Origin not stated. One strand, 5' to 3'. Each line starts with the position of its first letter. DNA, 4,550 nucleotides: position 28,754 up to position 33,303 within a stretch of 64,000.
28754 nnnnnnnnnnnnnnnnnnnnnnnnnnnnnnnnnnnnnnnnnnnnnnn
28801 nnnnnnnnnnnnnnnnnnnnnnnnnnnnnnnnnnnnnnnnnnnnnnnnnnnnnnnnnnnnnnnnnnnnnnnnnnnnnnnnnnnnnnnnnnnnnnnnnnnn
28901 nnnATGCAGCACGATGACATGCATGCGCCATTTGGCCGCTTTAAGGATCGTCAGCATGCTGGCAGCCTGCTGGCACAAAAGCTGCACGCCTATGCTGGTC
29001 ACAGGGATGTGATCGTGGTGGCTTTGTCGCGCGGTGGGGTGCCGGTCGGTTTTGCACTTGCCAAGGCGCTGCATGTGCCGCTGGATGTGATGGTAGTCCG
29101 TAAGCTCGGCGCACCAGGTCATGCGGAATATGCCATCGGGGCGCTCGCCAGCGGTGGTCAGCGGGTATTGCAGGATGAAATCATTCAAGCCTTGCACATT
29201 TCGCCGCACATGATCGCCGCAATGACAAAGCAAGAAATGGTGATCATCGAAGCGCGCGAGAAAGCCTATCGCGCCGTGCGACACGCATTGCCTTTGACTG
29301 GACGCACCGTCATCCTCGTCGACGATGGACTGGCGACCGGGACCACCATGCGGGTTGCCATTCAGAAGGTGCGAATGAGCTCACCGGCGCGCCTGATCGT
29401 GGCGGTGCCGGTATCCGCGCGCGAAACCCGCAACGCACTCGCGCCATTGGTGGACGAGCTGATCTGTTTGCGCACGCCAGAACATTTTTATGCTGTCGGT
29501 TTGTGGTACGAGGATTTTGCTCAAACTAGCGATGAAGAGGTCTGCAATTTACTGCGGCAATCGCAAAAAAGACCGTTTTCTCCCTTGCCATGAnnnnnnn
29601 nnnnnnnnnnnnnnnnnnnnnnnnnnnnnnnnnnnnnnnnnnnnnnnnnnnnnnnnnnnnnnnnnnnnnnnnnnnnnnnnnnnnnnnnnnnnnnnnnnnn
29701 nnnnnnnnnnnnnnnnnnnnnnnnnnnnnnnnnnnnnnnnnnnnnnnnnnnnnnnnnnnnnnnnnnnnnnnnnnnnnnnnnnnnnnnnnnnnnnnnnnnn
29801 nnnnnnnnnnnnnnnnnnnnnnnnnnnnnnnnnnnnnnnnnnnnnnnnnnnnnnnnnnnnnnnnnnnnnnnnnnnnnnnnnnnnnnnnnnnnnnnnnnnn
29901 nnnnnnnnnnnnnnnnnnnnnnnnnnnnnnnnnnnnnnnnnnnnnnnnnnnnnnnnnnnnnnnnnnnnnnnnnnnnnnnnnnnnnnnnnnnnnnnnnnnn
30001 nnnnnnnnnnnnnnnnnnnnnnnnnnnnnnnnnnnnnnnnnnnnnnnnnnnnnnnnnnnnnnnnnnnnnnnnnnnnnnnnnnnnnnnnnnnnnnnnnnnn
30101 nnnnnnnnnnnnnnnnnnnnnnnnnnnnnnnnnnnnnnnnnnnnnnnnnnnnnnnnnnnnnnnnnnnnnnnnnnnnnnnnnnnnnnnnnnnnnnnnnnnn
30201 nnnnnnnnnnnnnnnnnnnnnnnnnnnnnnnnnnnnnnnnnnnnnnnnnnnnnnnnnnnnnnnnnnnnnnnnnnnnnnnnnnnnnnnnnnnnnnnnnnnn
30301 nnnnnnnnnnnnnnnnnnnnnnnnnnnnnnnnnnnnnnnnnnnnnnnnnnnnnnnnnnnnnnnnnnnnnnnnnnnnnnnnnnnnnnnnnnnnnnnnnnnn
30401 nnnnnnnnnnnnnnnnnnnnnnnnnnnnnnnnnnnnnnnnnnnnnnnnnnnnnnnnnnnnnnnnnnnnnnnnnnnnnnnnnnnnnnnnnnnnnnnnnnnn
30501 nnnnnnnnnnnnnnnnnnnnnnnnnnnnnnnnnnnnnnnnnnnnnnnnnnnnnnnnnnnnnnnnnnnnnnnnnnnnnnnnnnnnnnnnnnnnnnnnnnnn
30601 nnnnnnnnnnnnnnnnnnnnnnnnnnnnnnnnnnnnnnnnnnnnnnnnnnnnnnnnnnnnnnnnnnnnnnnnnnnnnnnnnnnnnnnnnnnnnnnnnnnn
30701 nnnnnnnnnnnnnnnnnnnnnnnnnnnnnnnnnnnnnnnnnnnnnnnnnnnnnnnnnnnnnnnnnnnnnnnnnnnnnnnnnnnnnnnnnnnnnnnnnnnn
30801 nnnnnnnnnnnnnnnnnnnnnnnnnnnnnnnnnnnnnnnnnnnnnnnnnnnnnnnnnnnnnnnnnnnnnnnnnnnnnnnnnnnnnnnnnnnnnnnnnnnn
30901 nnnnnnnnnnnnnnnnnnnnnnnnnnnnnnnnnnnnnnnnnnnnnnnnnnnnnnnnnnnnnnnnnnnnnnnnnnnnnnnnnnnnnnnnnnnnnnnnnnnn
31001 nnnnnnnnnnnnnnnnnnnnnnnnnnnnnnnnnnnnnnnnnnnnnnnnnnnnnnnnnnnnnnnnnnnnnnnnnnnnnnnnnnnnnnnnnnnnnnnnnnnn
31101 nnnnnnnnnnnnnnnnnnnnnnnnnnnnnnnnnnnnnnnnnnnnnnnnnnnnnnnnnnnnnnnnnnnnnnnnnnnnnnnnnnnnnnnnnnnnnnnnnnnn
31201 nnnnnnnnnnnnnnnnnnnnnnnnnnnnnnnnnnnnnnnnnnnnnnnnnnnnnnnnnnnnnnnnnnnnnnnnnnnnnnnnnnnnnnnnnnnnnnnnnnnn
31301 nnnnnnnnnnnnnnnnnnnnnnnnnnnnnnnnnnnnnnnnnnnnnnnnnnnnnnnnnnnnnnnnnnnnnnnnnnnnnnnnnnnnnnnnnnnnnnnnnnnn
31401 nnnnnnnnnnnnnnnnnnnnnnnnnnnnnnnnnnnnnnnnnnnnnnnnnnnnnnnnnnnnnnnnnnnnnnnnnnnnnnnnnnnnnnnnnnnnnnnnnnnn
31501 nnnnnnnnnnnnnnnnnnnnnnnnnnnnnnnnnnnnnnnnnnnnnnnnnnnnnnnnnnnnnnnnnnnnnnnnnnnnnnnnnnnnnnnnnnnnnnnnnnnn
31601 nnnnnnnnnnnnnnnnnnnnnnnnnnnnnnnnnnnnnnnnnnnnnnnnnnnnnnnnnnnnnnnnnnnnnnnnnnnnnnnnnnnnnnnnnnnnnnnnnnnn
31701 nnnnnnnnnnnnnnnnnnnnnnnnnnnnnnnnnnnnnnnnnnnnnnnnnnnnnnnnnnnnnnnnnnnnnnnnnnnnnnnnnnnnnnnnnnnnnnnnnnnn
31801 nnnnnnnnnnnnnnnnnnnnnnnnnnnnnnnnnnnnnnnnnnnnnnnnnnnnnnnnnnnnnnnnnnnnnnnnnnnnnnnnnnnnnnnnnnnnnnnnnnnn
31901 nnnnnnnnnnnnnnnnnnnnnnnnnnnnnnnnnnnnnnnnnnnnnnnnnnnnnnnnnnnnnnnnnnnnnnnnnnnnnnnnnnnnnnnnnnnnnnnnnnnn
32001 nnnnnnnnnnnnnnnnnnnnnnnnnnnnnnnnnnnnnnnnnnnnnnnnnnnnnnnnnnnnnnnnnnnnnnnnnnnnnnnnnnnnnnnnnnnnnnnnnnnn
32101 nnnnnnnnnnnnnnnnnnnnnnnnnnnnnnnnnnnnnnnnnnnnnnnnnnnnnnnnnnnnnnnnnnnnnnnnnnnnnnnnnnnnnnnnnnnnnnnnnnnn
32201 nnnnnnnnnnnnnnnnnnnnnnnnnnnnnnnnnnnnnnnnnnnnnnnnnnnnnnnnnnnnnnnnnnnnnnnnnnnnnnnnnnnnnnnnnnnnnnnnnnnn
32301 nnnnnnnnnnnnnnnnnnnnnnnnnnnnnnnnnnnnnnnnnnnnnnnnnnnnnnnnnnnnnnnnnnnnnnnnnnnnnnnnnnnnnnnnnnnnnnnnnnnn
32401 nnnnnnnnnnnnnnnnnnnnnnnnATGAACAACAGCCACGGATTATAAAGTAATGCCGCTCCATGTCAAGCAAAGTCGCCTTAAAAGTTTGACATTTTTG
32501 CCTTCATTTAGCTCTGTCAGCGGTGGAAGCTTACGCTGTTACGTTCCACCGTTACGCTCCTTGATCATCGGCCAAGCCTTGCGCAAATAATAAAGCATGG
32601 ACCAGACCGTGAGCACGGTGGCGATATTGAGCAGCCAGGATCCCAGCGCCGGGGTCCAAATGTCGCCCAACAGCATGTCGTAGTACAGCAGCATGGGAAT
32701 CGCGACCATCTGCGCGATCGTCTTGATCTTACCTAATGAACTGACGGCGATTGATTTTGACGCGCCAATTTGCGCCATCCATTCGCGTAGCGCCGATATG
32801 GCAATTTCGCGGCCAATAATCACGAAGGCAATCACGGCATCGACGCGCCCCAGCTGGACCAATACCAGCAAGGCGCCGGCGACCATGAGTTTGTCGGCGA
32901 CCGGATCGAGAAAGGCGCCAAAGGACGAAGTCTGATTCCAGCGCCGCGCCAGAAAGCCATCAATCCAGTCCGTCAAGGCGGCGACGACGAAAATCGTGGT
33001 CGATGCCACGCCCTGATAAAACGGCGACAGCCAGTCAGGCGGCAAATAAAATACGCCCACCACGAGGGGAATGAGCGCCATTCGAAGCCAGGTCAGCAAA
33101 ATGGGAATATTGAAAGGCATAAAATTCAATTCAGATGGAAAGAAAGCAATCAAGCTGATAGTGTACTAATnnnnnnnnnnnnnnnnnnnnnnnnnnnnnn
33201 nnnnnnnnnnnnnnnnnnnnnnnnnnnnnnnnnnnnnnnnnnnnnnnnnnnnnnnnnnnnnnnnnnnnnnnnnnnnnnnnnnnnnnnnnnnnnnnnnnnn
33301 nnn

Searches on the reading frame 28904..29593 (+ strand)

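Call 20: search_protein_families(library=pfam, proteins=[window:28904-29593:+], max_evalue=0.00001)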
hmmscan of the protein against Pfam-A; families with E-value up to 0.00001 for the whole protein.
window:28904-29593:+ (229 aa): 1 family
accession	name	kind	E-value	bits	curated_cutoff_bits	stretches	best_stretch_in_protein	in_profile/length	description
PF00156.33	Pribosyltran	-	1.4e-15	57.3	26.3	1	23-177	18-131/158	Phosphoribosyl transferase domain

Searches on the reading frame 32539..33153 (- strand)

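Call 20: search_protein_families(library=pfam, proteins=[window:32539-33153:-], max_evalue=0.00001)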
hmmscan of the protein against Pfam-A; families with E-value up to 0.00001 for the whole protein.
window:32539-33153:- (204 aa): 1 family
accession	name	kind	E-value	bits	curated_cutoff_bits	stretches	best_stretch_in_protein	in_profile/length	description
PF01066.26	CDP-OH_P_transf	-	1.4e-36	126.6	22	1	14-184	1-152/152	CDP-alcohol phosphatidyltransferase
